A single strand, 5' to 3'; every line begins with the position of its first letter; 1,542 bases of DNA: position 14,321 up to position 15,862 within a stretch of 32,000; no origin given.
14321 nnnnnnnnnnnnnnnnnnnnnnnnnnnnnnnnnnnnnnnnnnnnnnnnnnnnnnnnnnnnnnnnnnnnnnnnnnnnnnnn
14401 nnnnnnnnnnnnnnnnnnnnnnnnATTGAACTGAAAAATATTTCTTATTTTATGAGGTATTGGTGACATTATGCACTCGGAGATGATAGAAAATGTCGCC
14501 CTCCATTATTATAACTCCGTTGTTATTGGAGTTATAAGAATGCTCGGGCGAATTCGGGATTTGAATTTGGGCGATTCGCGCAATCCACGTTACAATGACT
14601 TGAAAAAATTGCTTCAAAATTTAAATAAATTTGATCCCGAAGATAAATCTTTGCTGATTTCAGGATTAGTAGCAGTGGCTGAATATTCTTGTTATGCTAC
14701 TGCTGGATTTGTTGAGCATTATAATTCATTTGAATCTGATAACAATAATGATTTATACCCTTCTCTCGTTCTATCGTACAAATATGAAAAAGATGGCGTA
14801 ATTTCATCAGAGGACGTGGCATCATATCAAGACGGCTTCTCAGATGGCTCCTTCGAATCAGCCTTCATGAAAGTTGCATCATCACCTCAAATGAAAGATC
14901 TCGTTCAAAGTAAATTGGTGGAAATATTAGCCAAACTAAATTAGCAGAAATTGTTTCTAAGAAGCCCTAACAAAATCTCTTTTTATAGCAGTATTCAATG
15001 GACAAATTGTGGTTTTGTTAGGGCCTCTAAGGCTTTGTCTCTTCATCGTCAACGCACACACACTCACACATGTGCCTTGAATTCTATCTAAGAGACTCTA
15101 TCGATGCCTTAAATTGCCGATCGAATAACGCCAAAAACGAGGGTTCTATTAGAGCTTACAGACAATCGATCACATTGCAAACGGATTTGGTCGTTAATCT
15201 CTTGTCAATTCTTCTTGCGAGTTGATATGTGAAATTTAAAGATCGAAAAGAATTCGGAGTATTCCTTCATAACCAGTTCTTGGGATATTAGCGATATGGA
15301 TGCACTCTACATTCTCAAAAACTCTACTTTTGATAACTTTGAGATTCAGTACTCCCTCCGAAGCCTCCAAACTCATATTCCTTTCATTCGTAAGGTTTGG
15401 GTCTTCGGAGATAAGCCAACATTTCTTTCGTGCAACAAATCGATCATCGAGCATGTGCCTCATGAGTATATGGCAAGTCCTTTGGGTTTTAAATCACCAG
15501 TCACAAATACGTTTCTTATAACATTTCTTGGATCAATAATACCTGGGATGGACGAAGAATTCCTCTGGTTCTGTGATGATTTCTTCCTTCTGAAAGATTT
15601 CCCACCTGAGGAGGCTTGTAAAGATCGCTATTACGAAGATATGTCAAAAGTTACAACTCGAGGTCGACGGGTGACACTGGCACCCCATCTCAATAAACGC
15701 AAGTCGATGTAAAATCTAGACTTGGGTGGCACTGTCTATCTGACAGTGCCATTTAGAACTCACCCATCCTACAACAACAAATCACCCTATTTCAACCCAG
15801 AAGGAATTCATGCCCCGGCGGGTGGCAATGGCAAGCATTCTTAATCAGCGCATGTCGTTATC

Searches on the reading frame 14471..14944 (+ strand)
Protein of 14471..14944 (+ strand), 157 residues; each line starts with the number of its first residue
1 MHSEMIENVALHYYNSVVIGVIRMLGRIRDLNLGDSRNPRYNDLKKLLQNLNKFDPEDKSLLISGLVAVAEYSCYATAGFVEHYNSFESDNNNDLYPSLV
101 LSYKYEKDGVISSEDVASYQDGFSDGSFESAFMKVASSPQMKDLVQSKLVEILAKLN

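Call 11: search_protein_families(library=pfam, proteins=[window:14471-14944:+], max_evalue=0.01)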
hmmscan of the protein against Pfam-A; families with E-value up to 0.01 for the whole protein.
window:14471-14944:+ (157 aa): 0 families

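Call 15: search_protein_families(library=ncbifam, proteins=[window:14471-14944:+], max_evalue=0.01)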
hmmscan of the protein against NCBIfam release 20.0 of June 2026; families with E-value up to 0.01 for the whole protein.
window:14471-14944:+ (157 aa): 0 families

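Call 72: list_cluster_members(proteins=[window:14471-14944:+, window:13863-14249:+, window:10644-10970:+, window:9640-10647:+, window:18914-19351:+, window:19547-19837:+, window:15296-15712:+, window:7901-8374:+, window:7375-7866:+, window:5789-7378:+])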
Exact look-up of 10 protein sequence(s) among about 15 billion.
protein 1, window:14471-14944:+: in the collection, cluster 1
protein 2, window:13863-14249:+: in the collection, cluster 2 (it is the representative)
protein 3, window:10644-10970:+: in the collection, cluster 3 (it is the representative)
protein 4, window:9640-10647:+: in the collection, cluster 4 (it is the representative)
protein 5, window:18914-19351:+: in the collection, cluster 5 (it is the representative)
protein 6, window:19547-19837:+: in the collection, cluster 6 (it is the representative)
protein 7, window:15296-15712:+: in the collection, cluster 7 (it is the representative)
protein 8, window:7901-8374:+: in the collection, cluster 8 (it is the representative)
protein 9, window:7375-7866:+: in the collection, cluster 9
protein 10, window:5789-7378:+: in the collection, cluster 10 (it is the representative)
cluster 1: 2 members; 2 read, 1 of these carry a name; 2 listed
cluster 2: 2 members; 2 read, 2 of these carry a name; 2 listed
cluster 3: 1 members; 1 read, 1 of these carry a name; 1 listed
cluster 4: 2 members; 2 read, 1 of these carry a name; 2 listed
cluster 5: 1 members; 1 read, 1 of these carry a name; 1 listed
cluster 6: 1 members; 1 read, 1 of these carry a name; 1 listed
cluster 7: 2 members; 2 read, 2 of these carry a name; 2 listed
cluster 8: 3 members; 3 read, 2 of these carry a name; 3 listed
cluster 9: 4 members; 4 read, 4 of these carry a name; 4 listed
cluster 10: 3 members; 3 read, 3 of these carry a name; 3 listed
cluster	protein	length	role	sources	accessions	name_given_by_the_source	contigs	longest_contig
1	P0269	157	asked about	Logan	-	-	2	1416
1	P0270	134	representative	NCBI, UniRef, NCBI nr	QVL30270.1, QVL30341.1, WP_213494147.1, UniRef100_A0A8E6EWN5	hypothetical protein KIH39_15935 [Telmatocola sphagniphila] | Uncharacterized protein n=1 Tax=Telmatocola sphagniphila TaxID=1123043 ... | hypothetical protein [Telmatocola sphagniphila]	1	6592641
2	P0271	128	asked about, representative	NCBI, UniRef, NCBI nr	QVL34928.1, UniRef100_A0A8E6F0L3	hypothetical protein KIH39_15565 [Telmatocola sphagniphila] | Intein C-terminal splicing domain-containing protein n=1 Tax=Telmatocola sphagniphila ...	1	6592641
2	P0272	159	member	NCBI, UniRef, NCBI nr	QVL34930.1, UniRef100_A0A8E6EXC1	hypothetical protein KIH39_15940 [Telmatocola sphagniphila] | Intein C-terminal splicing domain-containing protein n=1 Tax=Telmatocola sphagniphila ...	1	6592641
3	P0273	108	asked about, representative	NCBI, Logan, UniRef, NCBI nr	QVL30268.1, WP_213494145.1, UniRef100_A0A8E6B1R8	hypothetical protein KIH39_15550 [Telmatocola sphagniphila] | Uncharacterized protein n=1 Tax=Telmatocola sphagniphila TaxID=1123043 ... | hypothetical protein [Telmatocola sphagniphila]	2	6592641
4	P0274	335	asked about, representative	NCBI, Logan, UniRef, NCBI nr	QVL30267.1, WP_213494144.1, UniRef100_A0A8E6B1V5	hypothetical protein KIH39_15545 [Telmatocola sphagniphila] | Hint domain-containing protein n=1 Tax=Telmatocola sphagniphila TaxID=1123043 ... | Hint domain-containing protein [Telmatocola sphagniphila]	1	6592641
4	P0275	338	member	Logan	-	-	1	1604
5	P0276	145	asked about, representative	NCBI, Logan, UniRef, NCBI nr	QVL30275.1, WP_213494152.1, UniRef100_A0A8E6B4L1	hypothetical protein KIH39_15595 [Telmatocola sphagniphila] | Uncharacterized protein n=1 Tax=Telmatocola sphagniphila TaxID=1123043 ... | hypothetical protein [Telmatocola sphagniphila]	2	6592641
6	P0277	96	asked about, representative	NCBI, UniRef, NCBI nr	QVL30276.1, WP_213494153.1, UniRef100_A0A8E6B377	hypothetical protein KIH39_15600 [Telmatocola sphagniphila] | Uncharacterized protein n=1 Tax=Telmatocola sphagniphila TaxID=1123043 ... | hypothetical protein [Telmatocola sphagniphila]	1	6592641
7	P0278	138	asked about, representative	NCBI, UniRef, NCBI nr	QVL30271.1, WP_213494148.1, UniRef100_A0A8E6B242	hypothetical protein KIH39_15575 [Telmatocola sphagniphila] | Stealth protein CR2 conserved region 2 domain-containing protein n=1 Tax=Telmatocola ... | hypothetical protein [Telmatocola sphagniphila]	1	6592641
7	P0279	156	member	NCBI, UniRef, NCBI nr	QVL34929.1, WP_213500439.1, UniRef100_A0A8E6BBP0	hypothetical protein KIH39_15930 [Telmatocola sphagniphila] | Stealth protein CR2 conserved region 2 domain-containing protein n=1 Tax=Telmatocola ...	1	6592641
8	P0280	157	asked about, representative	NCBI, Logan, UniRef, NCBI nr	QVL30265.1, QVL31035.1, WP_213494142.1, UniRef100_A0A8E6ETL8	hypothetical protein KIH39_19595 [Telmatocola sphagniphila] | Uncharacterized protein n=1 Tax=Telmatocola sphagniphila TaxID=1123043 ... | hypothetical protein [Telmatocola sphagniphila]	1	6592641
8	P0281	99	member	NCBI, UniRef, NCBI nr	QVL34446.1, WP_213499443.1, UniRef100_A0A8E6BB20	hypothetical protein KIH39_11215 [Telmatocola sphagniphila] | Insertion element IS150 protein InsJ-like helix-turn-helix domain-containing protein n=1 ... | hypothetical protein [Telmatocola sphagniphila]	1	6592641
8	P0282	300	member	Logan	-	-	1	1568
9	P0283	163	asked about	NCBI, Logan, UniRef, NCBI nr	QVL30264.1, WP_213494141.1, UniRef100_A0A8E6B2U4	hypothetical protein KIH39_15530 [Telmatocola sphagniphila] | Uncharacterized protein n=1 Tax=Telmatocola sphagniphila TaxID=1123043 ... | hypothetical protein [Telmatocola sphagniphila]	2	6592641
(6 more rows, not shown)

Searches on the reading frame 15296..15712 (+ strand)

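Call 11: search_protein_families(library=pfam, proteins=[window:15296-15712:+], max_evalue=0.01)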
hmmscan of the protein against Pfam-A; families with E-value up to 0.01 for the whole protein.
window:15296-15712:+ (138 aa): 1 family
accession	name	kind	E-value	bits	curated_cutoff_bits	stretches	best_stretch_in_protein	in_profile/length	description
PF11380.13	Stealth_CR2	-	2e-13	50.9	39.4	1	13-109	4-101/108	Stealth protein CR2, conserved region 2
